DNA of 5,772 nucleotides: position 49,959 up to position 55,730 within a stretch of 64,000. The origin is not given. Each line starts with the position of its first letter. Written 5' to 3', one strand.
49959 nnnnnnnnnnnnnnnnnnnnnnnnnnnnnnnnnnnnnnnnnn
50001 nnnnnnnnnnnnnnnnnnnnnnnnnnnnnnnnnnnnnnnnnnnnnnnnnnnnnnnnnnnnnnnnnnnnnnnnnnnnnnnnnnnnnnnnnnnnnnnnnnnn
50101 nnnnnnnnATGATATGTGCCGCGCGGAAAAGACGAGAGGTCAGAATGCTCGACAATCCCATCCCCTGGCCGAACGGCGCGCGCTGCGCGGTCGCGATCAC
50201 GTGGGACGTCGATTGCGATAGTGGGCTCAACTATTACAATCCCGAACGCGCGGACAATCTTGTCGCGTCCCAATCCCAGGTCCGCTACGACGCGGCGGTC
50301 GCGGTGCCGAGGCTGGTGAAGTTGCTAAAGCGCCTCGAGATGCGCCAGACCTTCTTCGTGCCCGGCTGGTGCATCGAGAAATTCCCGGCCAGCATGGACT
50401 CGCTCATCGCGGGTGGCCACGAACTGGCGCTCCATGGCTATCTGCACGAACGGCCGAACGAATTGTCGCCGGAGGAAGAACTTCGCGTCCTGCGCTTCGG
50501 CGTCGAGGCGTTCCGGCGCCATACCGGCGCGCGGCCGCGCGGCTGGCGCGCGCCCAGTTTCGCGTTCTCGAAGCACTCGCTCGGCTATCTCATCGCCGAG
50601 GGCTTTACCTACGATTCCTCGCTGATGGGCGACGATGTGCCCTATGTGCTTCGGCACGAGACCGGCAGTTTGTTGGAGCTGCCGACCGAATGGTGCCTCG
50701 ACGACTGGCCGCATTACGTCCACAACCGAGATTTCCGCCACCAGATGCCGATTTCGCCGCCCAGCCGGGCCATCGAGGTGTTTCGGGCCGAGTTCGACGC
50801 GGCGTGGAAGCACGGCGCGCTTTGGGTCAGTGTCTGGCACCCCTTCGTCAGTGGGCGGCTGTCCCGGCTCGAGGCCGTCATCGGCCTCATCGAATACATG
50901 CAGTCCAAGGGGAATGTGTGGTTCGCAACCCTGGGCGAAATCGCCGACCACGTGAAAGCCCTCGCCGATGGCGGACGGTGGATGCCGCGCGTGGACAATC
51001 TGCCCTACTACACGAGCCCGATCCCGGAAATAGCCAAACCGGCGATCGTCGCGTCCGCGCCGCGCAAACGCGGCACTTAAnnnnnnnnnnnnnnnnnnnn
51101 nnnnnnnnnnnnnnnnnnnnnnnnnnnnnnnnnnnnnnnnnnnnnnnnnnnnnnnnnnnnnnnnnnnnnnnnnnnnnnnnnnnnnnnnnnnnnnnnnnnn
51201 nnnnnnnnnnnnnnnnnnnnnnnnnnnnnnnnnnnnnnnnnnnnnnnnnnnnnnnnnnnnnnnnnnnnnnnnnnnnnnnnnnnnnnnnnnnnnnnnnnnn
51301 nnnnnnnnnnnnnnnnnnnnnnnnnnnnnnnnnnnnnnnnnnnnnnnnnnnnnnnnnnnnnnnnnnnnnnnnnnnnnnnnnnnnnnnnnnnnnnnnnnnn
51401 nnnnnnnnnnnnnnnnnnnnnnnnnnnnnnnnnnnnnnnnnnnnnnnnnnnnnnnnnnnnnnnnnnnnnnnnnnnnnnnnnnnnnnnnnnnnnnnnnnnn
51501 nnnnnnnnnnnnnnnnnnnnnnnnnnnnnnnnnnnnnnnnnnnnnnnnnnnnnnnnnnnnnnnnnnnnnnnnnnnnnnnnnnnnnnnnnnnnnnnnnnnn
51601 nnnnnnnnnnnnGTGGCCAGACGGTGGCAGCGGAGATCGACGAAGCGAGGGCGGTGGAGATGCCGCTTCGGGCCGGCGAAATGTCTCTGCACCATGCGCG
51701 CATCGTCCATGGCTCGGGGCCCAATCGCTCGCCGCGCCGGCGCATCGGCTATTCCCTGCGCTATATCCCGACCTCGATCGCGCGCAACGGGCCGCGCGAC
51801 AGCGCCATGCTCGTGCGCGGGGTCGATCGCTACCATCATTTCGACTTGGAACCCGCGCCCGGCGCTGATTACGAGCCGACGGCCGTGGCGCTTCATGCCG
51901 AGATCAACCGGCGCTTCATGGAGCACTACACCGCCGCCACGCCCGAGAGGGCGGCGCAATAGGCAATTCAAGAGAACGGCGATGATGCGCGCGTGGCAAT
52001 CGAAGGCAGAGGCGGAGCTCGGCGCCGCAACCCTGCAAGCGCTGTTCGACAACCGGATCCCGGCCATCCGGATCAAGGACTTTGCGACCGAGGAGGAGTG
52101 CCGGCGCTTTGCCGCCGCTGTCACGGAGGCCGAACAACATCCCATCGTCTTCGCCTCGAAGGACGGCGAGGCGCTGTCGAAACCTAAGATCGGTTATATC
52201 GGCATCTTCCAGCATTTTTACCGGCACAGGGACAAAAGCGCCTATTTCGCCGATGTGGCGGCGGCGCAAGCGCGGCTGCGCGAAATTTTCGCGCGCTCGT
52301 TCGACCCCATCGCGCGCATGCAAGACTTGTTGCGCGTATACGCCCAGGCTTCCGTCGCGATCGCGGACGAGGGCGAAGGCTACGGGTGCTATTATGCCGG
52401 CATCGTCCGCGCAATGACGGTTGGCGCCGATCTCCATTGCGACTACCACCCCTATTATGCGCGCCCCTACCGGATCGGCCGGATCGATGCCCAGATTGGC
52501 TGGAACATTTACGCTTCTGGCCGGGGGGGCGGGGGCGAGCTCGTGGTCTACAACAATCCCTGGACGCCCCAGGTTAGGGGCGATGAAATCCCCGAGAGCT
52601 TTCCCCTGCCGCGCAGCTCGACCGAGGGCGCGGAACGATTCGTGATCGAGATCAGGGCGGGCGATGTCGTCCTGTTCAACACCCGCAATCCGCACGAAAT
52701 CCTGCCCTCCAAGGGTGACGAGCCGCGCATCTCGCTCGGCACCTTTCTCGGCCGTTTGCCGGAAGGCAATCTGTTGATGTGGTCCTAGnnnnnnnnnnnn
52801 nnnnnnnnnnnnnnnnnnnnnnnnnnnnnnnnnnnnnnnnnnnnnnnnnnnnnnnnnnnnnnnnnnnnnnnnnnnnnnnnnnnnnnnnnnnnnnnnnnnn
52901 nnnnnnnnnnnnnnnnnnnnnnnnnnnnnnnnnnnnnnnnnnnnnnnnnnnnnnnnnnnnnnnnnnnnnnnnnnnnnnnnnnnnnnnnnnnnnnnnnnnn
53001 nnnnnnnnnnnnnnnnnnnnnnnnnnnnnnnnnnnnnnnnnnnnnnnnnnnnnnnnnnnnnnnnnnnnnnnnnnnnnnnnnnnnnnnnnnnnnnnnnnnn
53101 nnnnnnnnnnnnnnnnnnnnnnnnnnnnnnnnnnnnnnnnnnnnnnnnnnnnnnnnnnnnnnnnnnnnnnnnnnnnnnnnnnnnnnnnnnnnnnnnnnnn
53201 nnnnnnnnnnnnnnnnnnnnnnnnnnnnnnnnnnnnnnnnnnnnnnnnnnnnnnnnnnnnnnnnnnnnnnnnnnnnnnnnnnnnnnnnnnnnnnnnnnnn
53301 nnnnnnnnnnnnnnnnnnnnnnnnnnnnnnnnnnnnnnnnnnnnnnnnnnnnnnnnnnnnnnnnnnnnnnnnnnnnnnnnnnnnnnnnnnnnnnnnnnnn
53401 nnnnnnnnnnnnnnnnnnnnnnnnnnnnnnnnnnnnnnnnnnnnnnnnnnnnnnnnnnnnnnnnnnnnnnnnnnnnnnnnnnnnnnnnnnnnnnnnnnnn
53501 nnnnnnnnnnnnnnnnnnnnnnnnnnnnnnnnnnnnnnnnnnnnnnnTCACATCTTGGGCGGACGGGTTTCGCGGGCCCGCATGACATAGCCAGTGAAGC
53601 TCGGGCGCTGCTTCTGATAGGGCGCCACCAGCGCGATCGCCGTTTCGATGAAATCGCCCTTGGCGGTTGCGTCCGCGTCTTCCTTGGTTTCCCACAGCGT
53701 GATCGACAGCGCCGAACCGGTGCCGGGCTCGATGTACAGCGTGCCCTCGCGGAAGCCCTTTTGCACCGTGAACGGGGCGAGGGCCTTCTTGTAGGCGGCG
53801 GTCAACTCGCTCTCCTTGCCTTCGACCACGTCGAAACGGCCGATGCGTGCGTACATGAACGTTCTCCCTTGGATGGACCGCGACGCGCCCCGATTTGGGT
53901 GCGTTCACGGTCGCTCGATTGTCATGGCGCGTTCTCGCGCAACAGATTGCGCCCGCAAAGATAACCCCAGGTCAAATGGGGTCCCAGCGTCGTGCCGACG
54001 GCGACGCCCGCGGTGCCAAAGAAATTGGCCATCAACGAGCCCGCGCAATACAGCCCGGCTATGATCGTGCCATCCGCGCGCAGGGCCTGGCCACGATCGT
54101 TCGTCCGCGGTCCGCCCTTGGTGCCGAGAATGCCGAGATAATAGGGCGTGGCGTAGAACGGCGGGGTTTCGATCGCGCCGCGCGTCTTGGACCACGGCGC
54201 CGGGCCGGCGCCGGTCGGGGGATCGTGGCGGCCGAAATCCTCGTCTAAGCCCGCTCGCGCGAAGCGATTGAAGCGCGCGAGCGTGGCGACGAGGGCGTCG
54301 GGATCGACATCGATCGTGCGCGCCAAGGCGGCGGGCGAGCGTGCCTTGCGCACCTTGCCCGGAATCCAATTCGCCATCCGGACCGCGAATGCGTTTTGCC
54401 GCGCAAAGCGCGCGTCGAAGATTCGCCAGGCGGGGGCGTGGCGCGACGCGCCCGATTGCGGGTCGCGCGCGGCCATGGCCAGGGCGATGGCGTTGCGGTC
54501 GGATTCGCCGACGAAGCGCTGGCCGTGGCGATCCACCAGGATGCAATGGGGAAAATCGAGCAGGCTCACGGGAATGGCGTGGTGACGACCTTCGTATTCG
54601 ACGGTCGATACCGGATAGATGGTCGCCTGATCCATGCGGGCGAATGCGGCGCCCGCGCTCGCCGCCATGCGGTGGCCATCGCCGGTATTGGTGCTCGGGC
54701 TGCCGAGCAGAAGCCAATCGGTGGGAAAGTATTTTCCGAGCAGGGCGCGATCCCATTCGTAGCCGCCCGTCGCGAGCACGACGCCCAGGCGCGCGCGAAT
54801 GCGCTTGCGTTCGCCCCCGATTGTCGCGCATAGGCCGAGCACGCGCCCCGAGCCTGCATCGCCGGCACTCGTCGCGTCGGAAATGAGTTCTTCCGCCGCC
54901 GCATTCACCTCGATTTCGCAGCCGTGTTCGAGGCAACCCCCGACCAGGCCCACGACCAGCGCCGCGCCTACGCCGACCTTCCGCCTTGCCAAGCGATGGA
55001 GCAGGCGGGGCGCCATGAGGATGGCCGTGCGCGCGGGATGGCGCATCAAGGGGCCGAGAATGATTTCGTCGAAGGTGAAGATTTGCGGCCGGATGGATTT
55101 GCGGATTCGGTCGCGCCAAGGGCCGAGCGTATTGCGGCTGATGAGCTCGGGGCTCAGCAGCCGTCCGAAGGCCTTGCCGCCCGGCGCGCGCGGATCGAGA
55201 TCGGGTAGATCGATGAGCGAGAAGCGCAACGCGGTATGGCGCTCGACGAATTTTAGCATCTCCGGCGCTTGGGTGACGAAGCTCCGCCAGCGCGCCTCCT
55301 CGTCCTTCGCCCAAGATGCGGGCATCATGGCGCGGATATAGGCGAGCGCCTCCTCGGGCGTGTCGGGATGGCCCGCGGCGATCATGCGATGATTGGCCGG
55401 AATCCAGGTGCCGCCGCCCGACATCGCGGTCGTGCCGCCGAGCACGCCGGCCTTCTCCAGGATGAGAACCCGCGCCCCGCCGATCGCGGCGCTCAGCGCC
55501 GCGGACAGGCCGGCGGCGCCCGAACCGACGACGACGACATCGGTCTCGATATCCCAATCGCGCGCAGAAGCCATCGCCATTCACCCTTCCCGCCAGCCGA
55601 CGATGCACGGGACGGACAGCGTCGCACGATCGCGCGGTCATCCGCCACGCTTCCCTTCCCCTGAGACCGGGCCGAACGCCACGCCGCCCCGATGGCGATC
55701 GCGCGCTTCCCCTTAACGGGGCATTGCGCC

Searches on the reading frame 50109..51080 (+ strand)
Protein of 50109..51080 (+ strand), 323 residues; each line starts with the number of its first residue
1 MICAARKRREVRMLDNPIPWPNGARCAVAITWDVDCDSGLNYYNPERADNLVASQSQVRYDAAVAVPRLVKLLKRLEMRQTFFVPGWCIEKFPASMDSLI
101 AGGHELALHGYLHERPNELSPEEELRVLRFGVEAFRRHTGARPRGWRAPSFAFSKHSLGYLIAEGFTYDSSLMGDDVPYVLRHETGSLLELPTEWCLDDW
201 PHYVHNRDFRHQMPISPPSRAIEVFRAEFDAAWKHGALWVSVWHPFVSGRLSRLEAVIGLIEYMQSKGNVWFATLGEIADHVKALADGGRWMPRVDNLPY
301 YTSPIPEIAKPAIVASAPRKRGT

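Call 20: search_protein_families(library=pfam, proteins=[window:50109-51080:+], max_evalue=0.0001)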
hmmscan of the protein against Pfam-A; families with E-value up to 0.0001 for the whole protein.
window:50109-51080:+ (323 aa): 2 families
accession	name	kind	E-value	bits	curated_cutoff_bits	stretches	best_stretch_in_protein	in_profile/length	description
PF01522.26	Polysacc_deac_1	-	9.1e-14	51.9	23.1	1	65-165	20-120/124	Polysaccharide deacetylase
PF10096.14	DUF2334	-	4.4e-05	23.6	26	1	91-167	54-141/203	Uncharacterized protein conserved in bacteria (DUF2334)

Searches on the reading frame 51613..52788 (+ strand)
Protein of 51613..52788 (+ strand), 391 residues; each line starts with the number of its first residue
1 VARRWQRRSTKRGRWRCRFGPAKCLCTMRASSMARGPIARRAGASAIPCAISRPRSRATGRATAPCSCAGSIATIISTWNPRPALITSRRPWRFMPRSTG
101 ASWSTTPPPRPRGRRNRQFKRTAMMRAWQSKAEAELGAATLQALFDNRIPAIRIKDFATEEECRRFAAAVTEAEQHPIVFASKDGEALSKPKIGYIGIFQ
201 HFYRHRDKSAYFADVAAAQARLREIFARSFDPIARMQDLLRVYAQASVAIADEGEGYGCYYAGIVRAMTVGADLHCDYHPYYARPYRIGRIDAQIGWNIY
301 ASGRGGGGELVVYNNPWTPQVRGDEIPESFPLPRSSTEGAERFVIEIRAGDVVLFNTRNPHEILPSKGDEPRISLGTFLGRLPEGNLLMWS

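Call 20: search_protein_families(library=pfam, proteins=[window:51613-52788:+], max_evalue=0.0001)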
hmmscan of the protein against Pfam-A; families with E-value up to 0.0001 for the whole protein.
window:51613-52788:+ (391 aa): 1 family
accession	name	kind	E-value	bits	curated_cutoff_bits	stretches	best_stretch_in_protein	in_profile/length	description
PF22814.2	WelO5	-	1.3e-14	54.8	27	1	138-380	13-265/277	Carrier-protein-independent halogenase WelO5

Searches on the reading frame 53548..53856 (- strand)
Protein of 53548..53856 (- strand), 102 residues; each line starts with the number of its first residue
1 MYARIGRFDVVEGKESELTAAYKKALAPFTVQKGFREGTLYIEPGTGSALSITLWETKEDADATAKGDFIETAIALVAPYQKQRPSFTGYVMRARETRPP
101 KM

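Call 20: search_protein_families(library=pfam, proteins=[window:53548-53856:-], max_evalue=0.0001)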
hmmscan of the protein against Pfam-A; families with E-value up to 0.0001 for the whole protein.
window:53548-53856:- (102 aa): 1 family
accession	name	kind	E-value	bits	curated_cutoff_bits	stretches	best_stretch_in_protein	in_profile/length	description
PF03992.22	ABM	-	5.9e-05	23.6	23.1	1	1-63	1-65/78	Antibiotic biosynthesis monooxygenase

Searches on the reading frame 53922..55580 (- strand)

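Call 20: search_protein_families(library=pfam, proteins=[window:53922-55580:-], max_evalue=0.0001)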
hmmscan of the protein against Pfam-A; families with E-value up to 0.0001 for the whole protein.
window:53922-55580:- (552 aa): 6 families
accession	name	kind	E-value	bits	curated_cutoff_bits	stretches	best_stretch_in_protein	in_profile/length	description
PF00890.30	FAD_binding_2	-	1.2e-66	226.1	20.4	1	14-523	1-405/414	FAD binding domain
PF12831.13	FAD_oxidored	-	7.1e-12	45.8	27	1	14-88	1-74/416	FAD dependent oxidoreductase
PF03486.20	HI0933_like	-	1.9e-08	34.5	50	1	14-59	2-47/244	HI0933-like protein Rossmann domain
PF01266.30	DAO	-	1.6e-07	31.6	27.9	1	14-277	1-210/353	FAD dependent oxidoreductase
PF01946.23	Thi4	-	3.4e-05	23.7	26.2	1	11-57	16-61/235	Thi4 family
PF07992.20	Pyr_redox_2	-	6.3e-05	23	26.1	0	14-50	2-39/291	Pyridine nucleotide-disulphide oxidoreductase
